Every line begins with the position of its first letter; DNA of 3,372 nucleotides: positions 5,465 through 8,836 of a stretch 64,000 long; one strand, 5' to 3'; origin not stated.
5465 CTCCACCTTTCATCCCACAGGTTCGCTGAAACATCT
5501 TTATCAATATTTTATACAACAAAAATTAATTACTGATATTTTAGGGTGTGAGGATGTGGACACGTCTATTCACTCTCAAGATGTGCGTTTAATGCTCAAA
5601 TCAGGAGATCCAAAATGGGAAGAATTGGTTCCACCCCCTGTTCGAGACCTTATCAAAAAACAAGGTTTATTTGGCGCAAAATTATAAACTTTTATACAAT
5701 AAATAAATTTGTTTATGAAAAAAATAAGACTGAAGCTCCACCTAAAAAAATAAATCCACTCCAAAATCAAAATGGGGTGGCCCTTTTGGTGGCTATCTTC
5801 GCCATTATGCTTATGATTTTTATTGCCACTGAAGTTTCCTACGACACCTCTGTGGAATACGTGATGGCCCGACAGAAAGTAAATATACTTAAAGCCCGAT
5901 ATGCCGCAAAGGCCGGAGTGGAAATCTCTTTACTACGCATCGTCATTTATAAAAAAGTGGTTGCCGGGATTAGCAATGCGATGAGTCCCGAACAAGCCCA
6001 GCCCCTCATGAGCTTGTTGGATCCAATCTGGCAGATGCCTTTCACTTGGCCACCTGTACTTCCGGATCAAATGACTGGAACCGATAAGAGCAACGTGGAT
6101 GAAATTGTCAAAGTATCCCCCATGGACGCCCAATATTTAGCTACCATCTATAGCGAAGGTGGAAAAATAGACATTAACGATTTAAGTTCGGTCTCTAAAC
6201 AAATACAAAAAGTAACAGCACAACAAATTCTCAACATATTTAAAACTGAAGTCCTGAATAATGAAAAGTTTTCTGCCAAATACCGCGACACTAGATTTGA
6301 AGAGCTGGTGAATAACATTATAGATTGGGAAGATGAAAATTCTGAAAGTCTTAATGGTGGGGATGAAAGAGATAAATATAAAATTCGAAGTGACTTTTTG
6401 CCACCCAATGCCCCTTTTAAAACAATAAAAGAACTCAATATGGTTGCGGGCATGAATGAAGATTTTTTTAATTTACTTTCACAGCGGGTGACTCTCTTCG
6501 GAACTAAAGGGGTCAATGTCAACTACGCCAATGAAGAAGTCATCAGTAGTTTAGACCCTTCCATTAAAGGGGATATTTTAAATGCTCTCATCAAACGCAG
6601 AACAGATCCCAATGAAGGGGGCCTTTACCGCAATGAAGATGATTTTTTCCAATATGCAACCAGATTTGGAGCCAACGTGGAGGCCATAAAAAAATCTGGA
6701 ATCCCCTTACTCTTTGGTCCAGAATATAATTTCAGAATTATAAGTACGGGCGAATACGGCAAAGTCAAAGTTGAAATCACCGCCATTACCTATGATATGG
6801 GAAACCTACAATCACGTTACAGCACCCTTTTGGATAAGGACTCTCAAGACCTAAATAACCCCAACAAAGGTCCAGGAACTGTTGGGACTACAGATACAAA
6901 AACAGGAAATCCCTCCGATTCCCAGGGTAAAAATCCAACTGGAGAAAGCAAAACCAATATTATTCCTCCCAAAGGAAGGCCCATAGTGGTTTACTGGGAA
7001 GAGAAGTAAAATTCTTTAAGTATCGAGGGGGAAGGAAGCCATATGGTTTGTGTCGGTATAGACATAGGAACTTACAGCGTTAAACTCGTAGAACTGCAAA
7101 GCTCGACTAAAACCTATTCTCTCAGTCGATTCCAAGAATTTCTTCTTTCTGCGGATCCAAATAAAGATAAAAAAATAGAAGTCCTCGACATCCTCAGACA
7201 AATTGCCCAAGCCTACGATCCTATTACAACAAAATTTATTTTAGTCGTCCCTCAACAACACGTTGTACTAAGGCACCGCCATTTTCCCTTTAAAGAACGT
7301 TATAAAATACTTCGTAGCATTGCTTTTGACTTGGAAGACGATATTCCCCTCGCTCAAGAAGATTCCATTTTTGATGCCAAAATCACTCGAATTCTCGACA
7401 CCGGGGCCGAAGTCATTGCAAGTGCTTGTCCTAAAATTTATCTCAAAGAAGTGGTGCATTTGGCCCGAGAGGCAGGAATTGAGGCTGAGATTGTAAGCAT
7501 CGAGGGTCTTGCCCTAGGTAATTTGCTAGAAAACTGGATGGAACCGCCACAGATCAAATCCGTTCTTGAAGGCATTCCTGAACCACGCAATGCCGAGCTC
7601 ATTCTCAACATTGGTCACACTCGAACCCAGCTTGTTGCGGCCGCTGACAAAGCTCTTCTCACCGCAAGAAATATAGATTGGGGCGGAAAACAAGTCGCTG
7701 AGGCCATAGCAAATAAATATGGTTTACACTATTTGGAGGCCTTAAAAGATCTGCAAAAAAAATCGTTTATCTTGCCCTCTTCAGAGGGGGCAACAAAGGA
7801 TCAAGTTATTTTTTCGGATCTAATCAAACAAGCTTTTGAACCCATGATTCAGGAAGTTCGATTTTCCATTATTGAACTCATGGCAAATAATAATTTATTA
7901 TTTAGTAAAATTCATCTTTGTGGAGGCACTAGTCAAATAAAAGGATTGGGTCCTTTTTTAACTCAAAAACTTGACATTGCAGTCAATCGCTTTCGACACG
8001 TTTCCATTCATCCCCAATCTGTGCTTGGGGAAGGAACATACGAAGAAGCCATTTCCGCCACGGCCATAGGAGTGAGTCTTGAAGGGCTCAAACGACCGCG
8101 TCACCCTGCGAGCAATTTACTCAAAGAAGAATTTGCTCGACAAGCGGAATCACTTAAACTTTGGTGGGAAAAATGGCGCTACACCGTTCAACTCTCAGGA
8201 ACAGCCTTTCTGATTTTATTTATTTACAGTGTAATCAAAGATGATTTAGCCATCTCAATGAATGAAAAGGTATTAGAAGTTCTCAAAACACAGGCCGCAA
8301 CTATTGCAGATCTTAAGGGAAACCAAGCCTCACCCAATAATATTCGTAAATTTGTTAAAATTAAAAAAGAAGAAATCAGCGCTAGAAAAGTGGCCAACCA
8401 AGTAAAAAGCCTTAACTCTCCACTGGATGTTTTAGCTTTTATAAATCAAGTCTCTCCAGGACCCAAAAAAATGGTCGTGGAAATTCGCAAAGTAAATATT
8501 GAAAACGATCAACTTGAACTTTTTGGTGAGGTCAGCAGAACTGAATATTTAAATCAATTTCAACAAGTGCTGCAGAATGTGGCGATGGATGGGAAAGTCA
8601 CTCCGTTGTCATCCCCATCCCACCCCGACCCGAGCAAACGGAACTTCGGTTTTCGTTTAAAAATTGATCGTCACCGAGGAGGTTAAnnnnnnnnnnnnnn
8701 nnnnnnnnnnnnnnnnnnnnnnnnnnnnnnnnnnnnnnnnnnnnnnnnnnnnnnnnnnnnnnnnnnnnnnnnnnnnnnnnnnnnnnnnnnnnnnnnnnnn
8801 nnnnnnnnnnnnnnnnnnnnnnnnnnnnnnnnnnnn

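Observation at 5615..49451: Type II secretion operon is circularly permuted: gspKLMN sits 29 kb upstream of gspCDEFGHIJ, and the break after gspJ is occupied by an IS982 remnant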

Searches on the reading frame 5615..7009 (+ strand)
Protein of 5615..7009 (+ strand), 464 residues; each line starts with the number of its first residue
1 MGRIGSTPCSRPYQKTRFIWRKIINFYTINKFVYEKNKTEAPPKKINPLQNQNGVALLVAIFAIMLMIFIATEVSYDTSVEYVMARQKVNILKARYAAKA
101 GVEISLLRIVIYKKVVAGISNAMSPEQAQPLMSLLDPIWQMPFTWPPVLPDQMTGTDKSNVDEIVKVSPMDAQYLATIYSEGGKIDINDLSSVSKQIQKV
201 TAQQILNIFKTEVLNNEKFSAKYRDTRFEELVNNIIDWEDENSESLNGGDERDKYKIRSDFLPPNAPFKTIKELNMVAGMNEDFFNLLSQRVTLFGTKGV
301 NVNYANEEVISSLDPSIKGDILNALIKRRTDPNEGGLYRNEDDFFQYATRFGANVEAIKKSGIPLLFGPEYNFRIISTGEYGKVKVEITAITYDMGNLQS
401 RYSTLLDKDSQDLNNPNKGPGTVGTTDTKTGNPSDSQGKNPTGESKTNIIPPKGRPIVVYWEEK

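Call 3: search_protein_families(library=pfam, proteins=[window:5615-7009:+], max_evalue=0.01)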
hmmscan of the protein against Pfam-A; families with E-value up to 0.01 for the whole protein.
window:5615-7009:+ (464 aa): 2 families
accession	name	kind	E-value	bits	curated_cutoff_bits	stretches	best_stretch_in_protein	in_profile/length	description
PF21687.3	T2SSK_1st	-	2e-08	35.4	26.2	1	183-294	1-104/107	Type II secretion system (T2SS), protein K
PF03934.19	T2SSK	-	0.0042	17.9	24.2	0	300-348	1-45/63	Type II secretion system (T2SS), protein K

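Call 5: search_protein_families(library=ncbifam, proteins=[window:5615-7009:+], max_evalue=0.1)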
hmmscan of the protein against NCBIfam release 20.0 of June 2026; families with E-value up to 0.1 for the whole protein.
window:5615-7009:+ (464 aa): 1 family
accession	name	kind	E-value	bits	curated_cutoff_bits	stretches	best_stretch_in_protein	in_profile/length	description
NF037980.1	T2SS_GspK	equivalog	4.7e-22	78.9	130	1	52-393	1-295/307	type II secretion system minor pseudopilin GspK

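Call 10: find_homologous_proteins(query=window:5615-7009:+, max_evalue=0.00001)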
Query window:5615-7009:+ (464 aa): 515 proteins with E <= 0.00001 among 6458 candidates; the best 120 are listed.
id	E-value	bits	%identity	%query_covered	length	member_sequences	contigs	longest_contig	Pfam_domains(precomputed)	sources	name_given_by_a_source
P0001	1.1e-261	886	100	86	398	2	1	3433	PF21687.4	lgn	-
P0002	1.2e-169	583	62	91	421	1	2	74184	PF21687.4,PF03934.20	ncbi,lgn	ncbi:MAG: general secretion pathway protein GspK [Bdellovibrionales bacterium]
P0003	4.9e-169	581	62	91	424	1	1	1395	PF21687.4,PF03934.20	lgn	-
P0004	2.2e-167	576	63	91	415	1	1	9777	PF21687.4,PF03934.20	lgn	-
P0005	6.7e-167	574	61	91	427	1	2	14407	PF21687.4,PF03934.20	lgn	-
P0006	8.8e-165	567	63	89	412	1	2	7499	PF21687.4,PF03934.20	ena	-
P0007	1.7e-164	566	62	91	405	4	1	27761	PF21687.4,PF03934.20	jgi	jgi:general secretion pathway protein K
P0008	6.6e-164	564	61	91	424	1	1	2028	PF21687.4,PF03934.20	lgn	-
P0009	1.8e-163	563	61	90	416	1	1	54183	PF21687.4,PF03934.20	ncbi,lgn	-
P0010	8.1e-163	561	61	90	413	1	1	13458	PF21687.4,PF03934.20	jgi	jgi:general secretion pathway protein K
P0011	8.2e-163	561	60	90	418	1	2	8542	PF21687.4,PF03934.20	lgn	-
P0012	8.0e-162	557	62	87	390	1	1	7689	PF21687.4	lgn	-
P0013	2.8e-161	555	59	91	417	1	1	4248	PF21687.4,PF03934.20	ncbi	-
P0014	2.8e-160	552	61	90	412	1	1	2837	PF21687.4,PF03934.20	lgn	-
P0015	3.7e-142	492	56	89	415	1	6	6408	PF21687.4,PF03934.20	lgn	-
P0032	3.5e-122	427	47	90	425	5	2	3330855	PF21687.4,PF03934.20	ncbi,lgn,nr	ncbi:MAG: general secretion pathway protein GspK [Pseudobdellovibrionaceae bacterium]|nr:MAG: genera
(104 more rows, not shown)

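Call 12: find_encoding_contigs(protein=P0002, flank=10000, max_places=2)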
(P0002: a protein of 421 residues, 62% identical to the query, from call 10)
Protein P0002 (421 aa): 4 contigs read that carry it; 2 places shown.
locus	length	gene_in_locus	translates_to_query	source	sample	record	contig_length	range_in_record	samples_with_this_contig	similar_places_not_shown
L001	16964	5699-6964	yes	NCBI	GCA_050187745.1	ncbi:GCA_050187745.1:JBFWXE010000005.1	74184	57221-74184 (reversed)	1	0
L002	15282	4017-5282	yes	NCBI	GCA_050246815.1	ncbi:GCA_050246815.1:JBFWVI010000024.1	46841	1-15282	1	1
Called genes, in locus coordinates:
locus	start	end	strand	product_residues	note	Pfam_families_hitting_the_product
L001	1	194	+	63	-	?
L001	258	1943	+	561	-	PF05157:MshEN, PF00437:T2SSE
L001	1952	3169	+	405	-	PF28597:T2SSF_N, PF00482:T2SSF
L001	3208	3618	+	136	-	PF07963:N_methyl (weak), PF08334:T2SSG, PF22434:PilW_C (weak)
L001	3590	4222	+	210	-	PF07963:N_methyl (weak)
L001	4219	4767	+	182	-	PF07963:N_methyl (weak)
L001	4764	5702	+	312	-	PF07963:N_methyl (weak), PF11612:T2SSJ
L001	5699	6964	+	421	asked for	PF21687:T2SSK_1st (weak), PF03934:T2SSK (weak)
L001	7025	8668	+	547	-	PF11104:PilM_2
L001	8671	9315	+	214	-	-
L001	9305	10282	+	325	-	-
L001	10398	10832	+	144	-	PF00436:SSB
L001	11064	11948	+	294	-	PF13505:OMP_b-brl (faint)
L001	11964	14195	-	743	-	PF13328:HD_4, PF01966:HD, PF04607:RelA_SpoT, PF02824:TGS, PF19296:RelA_AH, PF28438:RelA_RIS, PF01842:ACT, PF13291:ACT_4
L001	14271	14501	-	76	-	PF01192:RNA_pol_Rpb6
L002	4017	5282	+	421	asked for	PF21687:T2SSK_1st (weak), PF03934:T2SSK (weak)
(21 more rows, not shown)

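Call 13: find_encoding_contigs(protein=P0032, flank=10000, max_places=2)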
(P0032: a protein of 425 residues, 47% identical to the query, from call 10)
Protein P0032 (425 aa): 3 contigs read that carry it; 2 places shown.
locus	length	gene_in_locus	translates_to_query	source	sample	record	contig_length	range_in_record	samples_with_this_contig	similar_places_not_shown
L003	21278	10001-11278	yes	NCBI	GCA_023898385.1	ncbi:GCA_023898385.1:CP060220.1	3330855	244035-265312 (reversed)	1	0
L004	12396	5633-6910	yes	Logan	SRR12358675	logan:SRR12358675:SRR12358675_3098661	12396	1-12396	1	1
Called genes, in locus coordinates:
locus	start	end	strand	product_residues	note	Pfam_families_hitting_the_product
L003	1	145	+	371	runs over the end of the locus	-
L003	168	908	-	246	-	-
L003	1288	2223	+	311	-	PF11356:T2SSC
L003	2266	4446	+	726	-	PF21305:type_II_gspD_N0, PF03958:Secretin_N, PF00263:Secretin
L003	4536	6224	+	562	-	PF05157:MshEN, PF00437:T2SSE, PF25199:nSTAND_NTPase5 (faint)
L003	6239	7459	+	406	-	PF28597:T2SSF_N, PF00482:T2SSF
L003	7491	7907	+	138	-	PF07963:N_methyl, PF08334:T2SSG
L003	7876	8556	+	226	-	-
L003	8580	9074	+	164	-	PF07963:N_methyl (weak)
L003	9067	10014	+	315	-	PF11612:T2SSJ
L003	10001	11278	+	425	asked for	PF21687:T2SSK_1st, PF03934:T2SSK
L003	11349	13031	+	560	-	PF11104:PilM_2, PF14450:FtsA (weak)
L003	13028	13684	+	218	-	-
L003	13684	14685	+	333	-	-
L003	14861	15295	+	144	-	PF00436:SSB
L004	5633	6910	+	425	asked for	PF21687:T2SSK_1st, PF03934:T2SSK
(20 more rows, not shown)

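Call 14: find_encoding_contigs(protein=P0001, flank=10000, max_places=4)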
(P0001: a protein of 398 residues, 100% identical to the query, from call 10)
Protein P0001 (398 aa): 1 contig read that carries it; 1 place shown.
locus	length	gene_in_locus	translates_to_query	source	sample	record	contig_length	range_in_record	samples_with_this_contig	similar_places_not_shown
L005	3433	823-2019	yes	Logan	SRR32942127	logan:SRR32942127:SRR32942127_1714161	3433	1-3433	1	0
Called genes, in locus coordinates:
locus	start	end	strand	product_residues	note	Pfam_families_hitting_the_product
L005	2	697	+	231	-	?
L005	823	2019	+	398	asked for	PF21687:T2SSK_1st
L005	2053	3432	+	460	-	?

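Call 25: find_related_loci(query=A1, collection=genome_contigs, flank=10000)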
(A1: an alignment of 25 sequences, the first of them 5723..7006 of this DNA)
Query A1 (428 aa) in genome_contigs; peptide patterns used: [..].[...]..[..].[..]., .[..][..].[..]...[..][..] (x = any residue, [..] = any of these).
212 stretches matched a pattern; 127 encode a relative of the query (tblastn E <= 1e-3); the best 80 are kept; 80 distinct loci.
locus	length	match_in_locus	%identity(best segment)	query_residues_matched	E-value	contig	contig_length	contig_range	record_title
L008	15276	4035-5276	62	7-427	1e-175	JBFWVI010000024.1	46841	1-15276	MAG: Bdellovibrionales bacterium isolate CA_2019_TPBF_90 NODE_4878_length_46841_cov_10.452776_TPBF, whole genome shotgun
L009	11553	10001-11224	61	12-427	2e-168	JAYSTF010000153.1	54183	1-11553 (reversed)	MAG: Pseudobdellovibrionaceae bacterium isolate GFS_12387 GFS_12387_152, whole genome shotgun sequence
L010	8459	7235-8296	66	13-366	5e-163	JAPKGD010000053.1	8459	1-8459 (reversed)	MAG: Bdellovibrionales bacterium isolate PDA_C_MAG.6 MAG.6_53, whole genome shotgun sequence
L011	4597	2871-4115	49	12-427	5e-134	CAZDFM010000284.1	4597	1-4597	MAG TPA_asm: uncultured Pseudobdellovibrionaceae bacterium isolate SRP329715_co2_126 genome assembly, contig: NODE_32566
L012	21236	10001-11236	49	8-427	3e-131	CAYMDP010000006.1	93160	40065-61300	MAG TPA_asm: uncultured Pseudobdellovibrionaceae bacterium isolate SRP329715_co2_48 genome assembly, contig: NODE_501_le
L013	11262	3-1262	49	13-427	2e-126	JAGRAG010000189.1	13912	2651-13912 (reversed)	MAG: Bdellovibrionales bacterium isolate HKST-UBA12 2015-01-06_1_(paired)_contig_481536, whole genome shotgun sequence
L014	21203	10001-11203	48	10-427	5e-125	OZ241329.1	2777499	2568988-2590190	MAG: Bdellovibrionales bacterium isolate ad6769e0-2d78-40f0-a30c-cd23f24ca754 genome assembly, chromosome: 1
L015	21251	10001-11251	49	9-427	1e-124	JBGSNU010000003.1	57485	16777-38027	MAG: Bdellovibrionales bacterium isolate JTS-AC263 k141_4094581, whole genome shotgun sequence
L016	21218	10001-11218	48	12-427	6e-124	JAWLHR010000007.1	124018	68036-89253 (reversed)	MAG: Bdellovibrionales bacterium isolate 30dZY2.bin.76 NODE_286_length_124018_cov_26.610342, whole genome shotgun sequen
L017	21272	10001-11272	48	5-427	1e-123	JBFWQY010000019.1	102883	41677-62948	MAG: Bdellovibrionales bacterium isolate CA_2019_TPBF_194 NODE_1786_length_102883_cov_12.107916_TPBF, whole genome shotg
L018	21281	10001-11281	49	1-427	9e-123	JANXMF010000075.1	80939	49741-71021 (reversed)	MAG: Pseudobdellovibrionaceae bacterium isolate 336R_concoct_85_sub 336R_k141_2292131, whole genome shotgun sequence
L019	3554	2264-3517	48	10-427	2e-125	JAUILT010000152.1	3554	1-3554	MAG: Bdellovibrionia bacterium isolate Co_bin.56 NODE_155125_length_3554_cov_1.123432, whole genome shotgun sequence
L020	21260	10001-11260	49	13-428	3e-121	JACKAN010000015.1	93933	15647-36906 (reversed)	MAG: Bdellovibrionaceae bacterium isolate HK-STAS-BDEL-6 HK-STAS-BDEL-6_15, whole genome shotgun sequence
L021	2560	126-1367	48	10-427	2e-127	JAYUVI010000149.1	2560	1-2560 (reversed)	MAG: Bdellovibrionales bacterium isolate GL124_DN_metabinner_1 GL124_DN_metabinner_1_148, whole genome shotgun sequence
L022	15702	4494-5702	50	13-427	7e-121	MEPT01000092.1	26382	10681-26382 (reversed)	MAG: Bdellovibrionales bacterium RBG_16_40_8 RBG_16_scaffold_4578, whole genome shotgun sequence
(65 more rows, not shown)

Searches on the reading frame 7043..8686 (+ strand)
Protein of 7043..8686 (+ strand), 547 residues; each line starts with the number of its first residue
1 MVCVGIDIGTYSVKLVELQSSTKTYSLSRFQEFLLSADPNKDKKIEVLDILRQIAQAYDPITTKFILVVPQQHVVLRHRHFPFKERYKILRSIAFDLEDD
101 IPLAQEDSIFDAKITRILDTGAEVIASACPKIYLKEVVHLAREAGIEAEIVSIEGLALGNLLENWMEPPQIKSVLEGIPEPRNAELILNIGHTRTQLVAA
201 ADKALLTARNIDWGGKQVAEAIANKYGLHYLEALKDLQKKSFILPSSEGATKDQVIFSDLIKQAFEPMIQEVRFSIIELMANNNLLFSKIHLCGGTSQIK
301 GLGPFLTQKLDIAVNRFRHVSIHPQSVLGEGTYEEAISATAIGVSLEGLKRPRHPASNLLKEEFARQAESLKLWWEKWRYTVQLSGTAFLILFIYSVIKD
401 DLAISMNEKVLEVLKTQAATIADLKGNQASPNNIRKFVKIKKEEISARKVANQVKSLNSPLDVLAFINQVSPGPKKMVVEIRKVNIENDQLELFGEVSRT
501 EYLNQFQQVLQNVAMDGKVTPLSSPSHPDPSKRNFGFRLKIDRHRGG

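Call 3: search_protein_families(library=pfam, proteins=[window:7043-8686:+], max_evalue=0.01)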
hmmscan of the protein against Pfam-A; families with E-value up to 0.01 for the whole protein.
window:7043-8686:+ (547 aa): 2 families
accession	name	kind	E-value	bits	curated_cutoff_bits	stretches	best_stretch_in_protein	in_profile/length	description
PF11104.14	PilM_2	-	2.1e-26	93.1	27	1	5-347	1-338/340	Type IV pilus assembly protein PilM;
PF14450.12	FtsA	-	0.0019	19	31.8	1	187-319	2-112/127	Cell division protein FtsA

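Call 5: search_protein_families(library=ncbifam, proteins=[window:7043-8686:+], max_evalue=0.1)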
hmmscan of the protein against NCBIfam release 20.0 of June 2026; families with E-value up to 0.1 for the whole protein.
window:7043-8686:+ (547 aa): 4 families
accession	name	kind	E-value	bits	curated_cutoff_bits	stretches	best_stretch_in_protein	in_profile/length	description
TIGR01175.1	pilM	subfamily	3.3e-24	85.5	133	1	3-315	5-311/348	type IV pilus assembly protein PilM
NF045709.1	Amuc_1101_fam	equivalog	2.1e-13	50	650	1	4-320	8-318/608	Amuc_1101 family PilM-like pilus complex protein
TIGR01174.1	ftsA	equivalog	0.0016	17.6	175.85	1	217-344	244-368/371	cell division protein FtsA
TIGR01709.2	typeII_sec_gspL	equivalog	0.0034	16.5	65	0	351-395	219-261/392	type II secretion system protein GspL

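Call 50: search_solved_structures(query=window:7043-8683:+, max_evalue=1)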
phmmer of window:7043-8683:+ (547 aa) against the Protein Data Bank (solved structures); distinct sequences matched with E-value up to 1: 3.
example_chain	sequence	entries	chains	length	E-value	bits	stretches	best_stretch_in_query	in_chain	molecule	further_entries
5eou_A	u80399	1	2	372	1.4e-06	30.9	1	3-323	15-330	Type 4 fimbrial biogenesis protein PilM,Type 4 fimbrial biogenesis protein PilN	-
5eox_A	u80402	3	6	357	1.5e-06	30.8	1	3-321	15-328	Type 4 fimbrial biogenesis protein PilM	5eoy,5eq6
2ych_A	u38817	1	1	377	0.00019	23.8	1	178-349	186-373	COMPETENCE PROTEIN PILM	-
